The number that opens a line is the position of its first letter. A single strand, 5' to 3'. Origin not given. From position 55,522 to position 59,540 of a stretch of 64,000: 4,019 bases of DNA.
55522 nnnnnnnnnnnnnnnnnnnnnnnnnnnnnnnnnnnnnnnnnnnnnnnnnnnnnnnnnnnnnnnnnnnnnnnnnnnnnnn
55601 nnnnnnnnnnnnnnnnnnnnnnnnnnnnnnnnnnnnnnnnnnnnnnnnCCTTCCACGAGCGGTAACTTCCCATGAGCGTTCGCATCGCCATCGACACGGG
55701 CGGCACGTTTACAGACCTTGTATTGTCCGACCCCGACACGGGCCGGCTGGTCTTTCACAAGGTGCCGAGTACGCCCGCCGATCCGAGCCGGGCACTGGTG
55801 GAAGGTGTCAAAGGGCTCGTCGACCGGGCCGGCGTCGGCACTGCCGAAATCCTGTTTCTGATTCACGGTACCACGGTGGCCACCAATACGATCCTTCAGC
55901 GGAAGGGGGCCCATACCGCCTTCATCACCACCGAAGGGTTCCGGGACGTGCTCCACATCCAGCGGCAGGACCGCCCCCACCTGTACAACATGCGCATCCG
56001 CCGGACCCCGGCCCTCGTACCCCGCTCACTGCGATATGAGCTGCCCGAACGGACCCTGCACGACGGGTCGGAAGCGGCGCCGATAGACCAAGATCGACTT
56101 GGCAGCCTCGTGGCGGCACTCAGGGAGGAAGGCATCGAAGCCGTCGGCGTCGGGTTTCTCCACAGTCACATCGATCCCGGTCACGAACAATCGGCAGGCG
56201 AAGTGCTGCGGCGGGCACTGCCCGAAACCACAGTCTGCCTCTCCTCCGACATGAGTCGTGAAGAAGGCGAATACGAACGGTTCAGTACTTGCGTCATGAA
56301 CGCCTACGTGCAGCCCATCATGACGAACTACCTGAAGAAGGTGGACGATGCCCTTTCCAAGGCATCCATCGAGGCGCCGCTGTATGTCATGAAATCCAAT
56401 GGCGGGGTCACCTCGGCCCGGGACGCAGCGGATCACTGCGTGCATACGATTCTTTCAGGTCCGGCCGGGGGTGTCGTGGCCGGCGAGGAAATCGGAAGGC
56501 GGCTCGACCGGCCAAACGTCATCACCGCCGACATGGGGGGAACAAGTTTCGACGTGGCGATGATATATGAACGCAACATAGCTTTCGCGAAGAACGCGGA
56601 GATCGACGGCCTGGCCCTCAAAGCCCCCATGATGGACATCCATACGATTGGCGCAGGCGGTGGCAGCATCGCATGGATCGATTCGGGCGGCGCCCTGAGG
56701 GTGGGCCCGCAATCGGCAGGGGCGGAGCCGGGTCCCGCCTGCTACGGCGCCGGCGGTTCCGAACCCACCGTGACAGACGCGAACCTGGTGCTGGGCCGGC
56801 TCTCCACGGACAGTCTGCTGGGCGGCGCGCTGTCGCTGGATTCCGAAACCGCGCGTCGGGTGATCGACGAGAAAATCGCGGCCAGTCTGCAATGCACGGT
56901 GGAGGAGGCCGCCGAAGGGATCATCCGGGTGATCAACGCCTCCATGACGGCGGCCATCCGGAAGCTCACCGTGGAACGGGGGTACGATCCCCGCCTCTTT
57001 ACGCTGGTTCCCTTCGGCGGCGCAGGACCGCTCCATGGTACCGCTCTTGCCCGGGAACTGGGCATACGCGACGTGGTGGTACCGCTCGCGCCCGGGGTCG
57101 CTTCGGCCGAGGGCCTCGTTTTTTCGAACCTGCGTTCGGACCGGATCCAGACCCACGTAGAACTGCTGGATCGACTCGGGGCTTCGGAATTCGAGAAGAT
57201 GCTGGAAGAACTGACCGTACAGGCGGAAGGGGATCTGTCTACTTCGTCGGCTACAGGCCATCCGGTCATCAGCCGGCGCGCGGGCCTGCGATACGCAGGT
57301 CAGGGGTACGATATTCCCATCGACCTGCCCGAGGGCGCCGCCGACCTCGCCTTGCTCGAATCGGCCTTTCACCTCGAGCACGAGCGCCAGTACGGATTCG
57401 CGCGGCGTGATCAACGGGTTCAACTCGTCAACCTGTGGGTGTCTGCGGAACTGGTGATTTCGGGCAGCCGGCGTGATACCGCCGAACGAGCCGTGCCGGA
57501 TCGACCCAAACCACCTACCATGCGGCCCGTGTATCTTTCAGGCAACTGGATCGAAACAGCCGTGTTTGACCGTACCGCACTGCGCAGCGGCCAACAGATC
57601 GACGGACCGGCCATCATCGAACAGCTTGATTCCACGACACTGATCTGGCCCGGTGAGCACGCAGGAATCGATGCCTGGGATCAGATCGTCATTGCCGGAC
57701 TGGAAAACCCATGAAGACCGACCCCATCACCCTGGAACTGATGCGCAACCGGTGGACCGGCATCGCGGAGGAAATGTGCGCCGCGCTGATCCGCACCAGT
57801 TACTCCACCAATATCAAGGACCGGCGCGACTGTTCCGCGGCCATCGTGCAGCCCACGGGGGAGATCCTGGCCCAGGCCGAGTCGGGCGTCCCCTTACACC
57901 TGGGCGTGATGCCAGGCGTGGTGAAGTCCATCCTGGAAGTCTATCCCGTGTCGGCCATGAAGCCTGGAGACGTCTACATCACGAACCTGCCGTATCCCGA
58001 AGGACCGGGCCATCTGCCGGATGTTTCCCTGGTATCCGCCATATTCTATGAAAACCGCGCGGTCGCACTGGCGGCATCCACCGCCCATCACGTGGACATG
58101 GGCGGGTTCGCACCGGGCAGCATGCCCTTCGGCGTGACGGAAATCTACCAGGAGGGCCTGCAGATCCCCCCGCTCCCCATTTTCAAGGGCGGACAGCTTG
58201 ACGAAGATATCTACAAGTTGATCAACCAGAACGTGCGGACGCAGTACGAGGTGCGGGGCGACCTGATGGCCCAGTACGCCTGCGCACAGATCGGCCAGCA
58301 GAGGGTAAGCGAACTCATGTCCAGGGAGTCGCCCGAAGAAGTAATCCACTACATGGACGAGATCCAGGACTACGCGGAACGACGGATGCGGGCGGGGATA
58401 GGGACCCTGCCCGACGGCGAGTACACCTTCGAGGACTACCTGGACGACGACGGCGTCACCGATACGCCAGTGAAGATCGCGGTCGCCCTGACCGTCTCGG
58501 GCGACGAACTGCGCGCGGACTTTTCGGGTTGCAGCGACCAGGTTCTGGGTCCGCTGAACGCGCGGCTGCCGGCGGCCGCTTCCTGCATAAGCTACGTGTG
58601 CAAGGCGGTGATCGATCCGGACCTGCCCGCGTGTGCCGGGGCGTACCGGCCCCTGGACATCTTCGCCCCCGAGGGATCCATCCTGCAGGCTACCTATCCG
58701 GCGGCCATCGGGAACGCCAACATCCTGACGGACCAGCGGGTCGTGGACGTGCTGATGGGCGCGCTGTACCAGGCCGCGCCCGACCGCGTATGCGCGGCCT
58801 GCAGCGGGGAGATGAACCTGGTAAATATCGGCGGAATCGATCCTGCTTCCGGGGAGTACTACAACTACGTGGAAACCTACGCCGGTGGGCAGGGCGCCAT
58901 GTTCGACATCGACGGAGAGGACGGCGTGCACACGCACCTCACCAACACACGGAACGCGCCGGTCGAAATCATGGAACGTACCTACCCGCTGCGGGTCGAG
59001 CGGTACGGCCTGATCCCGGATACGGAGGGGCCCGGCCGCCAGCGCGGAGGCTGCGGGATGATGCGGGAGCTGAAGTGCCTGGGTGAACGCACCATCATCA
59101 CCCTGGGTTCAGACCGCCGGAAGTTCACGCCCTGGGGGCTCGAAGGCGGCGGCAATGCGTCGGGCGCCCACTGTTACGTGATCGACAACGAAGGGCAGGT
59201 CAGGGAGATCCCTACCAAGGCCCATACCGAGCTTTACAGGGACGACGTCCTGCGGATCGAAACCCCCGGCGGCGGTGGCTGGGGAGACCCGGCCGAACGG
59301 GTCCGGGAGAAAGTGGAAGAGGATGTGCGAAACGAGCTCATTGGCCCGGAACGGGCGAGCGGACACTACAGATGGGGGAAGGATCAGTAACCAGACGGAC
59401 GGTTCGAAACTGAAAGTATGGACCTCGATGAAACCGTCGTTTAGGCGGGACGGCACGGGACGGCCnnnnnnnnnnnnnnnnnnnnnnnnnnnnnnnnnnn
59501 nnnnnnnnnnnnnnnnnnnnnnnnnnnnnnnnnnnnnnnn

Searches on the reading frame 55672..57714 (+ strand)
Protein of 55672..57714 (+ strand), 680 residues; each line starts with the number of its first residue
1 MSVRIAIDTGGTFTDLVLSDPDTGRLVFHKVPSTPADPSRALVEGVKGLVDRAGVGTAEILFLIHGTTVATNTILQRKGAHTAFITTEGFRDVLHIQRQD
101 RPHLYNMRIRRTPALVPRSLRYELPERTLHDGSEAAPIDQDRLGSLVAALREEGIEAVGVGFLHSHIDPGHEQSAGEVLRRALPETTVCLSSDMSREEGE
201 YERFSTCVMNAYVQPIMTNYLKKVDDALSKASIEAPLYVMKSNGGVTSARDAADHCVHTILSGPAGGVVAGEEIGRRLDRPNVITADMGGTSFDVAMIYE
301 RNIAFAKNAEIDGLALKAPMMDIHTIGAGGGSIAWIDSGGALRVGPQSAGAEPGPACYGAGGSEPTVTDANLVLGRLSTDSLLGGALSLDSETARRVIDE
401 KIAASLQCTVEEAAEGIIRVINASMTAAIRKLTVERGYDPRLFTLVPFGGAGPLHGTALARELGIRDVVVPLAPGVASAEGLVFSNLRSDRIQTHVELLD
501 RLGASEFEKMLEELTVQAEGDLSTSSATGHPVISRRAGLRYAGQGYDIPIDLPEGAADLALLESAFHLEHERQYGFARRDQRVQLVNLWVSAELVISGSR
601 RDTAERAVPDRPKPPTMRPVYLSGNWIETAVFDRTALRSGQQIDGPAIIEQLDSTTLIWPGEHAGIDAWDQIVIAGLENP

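Call 59: search_protein_families(library=pfam, proteins=[window:55672-57714:+], max_evalue=0.0001)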
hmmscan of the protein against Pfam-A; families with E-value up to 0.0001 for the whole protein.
window:55672-57714:+ (680 aa): 3 families
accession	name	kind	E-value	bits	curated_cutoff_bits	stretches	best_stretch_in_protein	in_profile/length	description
PF01968.24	Hydantoinase_A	-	2.8e-100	335.8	22.9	1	203-490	1-290/291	Hydantoinase/oxoprolinase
PF05378.19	Hydant_A_N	-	6.4e-51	173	25.2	1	4-182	1-175/176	Hydantoinase/oxoprolinase N-terminal region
PF19278.4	Hydant_A_C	-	7.3e-10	39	21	1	508-669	15-185/193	Hydantoinase/oxoprolinase C-terminal domain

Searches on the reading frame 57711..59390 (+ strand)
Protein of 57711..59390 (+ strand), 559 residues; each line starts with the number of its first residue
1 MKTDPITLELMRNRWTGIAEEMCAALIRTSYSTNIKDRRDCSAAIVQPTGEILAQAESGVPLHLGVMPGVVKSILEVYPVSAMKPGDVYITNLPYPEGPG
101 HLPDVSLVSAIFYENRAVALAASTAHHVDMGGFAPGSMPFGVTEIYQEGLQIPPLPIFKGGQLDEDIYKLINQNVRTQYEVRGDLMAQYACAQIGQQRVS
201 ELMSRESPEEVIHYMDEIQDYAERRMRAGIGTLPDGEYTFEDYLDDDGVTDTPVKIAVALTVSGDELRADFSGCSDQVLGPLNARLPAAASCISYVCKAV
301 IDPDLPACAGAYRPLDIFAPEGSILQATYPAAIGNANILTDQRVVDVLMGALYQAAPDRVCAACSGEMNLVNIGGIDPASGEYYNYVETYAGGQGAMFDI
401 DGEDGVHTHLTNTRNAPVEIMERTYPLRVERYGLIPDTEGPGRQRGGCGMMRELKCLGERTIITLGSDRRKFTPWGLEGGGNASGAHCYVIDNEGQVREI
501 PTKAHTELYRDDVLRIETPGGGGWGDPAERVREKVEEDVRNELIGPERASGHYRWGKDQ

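Call 59: search_protein_families(library=pfam, proteins=[window:57711-59390:+], max_evalue=0.0001)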
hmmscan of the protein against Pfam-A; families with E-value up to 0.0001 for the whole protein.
window:57711-59390:+ (559 aa): 1 family
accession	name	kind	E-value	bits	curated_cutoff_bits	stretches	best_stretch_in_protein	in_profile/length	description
PF02538.19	Hydantoinase_B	-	1.8e-185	617.8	26.8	1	4-527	1-519/519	Hydantoinase B/oxoprolinase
